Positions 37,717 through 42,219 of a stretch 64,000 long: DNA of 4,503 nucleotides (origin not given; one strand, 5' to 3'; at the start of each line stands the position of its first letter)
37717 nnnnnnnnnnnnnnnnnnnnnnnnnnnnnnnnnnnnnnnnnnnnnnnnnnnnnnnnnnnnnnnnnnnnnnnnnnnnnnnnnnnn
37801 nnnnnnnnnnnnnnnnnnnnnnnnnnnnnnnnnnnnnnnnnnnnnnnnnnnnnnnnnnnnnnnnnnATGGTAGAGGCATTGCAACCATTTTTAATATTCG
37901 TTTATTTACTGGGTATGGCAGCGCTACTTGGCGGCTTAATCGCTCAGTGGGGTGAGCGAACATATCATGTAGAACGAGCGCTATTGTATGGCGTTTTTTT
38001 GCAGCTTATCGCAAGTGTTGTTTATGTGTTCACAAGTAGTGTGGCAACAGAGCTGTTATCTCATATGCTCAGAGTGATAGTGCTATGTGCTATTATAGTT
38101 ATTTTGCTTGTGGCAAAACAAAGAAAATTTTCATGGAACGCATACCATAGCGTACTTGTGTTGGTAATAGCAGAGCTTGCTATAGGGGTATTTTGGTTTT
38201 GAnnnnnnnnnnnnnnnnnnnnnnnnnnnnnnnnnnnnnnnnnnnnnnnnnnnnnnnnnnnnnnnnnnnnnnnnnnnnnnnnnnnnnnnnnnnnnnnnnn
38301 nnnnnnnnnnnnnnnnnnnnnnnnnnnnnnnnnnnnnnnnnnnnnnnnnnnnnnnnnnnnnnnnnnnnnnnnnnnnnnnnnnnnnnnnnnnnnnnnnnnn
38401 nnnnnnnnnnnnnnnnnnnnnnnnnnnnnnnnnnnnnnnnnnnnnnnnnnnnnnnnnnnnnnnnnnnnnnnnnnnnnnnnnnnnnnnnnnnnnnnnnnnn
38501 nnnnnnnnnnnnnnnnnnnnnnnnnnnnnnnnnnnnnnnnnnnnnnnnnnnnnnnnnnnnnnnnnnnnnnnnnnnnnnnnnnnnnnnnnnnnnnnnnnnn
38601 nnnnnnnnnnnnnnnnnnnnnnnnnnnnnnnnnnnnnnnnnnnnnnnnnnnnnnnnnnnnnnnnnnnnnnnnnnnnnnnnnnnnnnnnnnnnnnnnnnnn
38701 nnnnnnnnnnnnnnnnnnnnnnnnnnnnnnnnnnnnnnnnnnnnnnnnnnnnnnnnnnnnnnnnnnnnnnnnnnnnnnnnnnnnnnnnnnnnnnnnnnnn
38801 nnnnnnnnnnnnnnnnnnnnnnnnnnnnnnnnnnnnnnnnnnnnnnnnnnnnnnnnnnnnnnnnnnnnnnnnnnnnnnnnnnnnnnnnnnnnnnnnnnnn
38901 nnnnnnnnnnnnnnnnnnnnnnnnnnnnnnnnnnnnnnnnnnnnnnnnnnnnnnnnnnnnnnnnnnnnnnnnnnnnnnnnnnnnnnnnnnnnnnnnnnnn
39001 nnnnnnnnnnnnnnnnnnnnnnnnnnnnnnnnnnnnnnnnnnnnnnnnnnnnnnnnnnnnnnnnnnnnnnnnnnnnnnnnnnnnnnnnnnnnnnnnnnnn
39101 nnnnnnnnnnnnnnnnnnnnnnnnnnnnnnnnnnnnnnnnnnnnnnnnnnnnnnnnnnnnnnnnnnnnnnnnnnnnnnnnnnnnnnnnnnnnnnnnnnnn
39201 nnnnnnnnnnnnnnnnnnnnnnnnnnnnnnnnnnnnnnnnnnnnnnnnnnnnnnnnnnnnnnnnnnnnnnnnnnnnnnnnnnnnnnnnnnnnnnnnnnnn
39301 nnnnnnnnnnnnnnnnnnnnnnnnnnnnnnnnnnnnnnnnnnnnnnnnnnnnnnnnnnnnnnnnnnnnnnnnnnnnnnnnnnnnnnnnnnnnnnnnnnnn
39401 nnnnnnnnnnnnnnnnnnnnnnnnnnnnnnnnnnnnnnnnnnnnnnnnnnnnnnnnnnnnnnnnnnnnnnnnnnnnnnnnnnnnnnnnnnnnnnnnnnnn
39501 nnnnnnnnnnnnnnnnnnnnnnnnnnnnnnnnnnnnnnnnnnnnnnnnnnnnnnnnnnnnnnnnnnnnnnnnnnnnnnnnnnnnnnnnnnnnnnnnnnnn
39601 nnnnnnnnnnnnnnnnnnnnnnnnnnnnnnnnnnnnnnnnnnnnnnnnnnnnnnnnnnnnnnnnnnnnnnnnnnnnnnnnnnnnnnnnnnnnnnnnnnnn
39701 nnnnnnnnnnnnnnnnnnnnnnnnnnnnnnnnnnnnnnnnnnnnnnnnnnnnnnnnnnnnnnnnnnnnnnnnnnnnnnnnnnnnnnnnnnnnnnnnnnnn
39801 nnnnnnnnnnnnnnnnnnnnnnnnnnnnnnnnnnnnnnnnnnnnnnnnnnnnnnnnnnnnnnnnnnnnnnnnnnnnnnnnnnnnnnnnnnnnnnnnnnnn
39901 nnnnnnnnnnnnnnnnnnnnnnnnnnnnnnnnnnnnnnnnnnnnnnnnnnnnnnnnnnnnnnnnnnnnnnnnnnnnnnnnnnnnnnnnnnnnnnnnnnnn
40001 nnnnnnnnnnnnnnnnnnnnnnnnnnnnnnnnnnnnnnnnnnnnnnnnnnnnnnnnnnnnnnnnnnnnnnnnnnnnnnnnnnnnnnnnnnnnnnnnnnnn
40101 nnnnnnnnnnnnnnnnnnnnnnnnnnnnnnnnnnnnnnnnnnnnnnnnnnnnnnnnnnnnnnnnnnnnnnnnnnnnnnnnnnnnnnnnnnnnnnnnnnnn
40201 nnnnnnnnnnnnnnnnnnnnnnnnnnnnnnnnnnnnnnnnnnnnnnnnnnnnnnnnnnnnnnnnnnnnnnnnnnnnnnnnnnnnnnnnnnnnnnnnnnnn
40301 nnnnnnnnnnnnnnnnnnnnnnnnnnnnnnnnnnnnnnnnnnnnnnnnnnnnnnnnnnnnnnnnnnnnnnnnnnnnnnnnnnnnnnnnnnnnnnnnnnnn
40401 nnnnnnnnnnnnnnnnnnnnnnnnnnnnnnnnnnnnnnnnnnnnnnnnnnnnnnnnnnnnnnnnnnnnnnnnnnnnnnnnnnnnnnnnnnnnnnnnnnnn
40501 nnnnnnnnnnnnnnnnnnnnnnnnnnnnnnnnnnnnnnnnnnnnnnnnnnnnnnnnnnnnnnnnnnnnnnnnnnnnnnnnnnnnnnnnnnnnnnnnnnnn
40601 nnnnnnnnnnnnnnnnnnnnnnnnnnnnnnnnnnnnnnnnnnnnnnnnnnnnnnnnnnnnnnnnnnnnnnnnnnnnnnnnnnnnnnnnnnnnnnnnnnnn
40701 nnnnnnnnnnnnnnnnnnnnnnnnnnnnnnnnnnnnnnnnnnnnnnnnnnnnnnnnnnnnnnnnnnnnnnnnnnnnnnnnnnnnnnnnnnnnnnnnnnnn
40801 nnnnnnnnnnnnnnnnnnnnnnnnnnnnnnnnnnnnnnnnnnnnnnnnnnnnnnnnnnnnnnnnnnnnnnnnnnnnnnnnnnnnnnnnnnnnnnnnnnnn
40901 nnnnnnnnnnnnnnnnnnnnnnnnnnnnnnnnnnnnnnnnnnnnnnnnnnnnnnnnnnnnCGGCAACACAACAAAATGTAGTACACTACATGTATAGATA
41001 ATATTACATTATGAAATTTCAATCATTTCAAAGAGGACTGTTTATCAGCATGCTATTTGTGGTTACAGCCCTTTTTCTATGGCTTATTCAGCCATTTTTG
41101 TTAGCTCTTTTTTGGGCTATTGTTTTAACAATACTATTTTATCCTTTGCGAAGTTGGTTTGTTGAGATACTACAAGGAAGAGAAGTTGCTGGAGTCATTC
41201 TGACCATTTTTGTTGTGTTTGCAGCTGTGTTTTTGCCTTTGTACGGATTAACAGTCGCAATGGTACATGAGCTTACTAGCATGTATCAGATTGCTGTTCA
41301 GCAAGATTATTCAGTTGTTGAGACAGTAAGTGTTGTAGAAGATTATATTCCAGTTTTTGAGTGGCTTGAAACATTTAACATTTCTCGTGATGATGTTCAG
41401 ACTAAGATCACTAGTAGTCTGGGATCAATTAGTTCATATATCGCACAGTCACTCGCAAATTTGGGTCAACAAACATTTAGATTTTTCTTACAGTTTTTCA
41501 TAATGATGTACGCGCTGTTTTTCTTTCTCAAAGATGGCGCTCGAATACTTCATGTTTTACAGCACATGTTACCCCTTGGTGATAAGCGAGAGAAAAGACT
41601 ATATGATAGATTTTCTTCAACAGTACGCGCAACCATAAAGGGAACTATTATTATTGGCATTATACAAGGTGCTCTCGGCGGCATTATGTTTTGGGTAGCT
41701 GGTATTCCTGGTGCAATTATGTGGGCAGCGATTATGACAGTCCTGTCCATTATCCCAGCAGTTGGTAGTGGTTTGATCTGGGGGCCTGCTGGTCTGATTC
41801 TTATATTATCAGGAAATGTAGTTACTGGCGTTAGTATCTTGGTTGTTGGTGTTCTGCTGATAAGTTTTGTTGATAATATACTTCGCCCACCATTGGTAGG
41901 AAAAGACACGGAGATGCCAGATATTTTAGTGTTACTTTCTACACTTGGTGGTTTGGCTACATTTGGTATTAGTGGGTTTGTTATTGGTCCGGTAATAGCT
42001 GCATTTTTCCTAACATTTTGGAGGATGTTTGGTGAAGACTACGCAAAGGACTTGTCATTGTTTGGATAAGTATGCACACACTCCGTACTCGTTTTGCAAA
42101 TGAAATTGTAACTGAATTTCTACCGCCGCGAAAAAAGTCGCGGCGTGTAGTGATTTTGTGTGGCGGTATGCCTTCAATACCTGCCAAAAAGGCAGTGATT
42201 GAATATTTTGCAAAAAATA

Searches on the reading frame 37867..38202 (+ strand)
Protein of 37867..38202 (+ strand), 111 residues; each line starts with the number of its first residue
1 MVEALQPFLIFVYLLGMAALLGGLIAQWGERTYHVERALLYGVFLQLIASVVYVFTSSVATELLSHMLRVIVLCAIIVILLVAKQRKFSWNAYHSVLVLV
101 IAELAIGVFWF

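Call 15: search_protein_families(library=pfam, proteins=[window:37867-38202:+], max_evalue=0.01)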
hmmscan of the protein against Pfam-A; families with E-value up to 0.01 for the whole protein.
window:37867-38202:+ (111 aa): 1 family
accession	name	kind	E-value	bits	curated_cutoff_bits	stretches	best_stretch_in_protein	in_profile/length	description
PF01757.29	Acyl_transf_3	-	0.0073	15.8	31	1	10-109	179-283/326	Acyltransferase domain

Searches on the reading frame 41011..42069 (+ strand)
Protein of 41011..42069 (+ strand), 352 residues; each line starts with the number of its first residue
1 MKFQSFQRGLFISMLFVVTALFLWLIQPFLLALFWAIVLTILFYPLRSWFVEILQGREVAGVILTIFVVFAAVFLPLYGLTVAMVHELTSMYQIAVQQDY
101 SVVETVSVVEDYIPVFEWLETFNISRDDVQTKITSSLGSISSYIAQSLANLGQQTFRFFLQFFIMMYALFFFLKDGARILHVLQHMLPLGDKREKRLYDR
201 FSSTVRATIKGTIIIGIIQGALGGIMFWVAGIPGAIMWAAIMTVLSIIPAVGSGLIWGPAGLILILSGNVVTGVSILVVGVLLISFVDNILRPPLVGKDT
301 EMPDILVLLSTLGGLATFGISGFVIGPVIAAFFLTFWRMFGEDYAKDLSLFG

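Call 15: search_protein_families(library=pfam, proteins=[window:41011-42069:+], max_evalue=0.01)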
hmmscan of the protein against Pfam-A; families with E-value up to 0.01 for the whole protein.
window:41011-42069:+ (352 aa): 1 family
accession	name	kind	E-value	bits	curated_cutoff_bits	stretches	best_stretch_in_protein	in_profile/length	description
PF01594.21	AI-2E_transport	-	1e-49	169.9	34.3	1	10-336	2-322/327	AI-2E family transporter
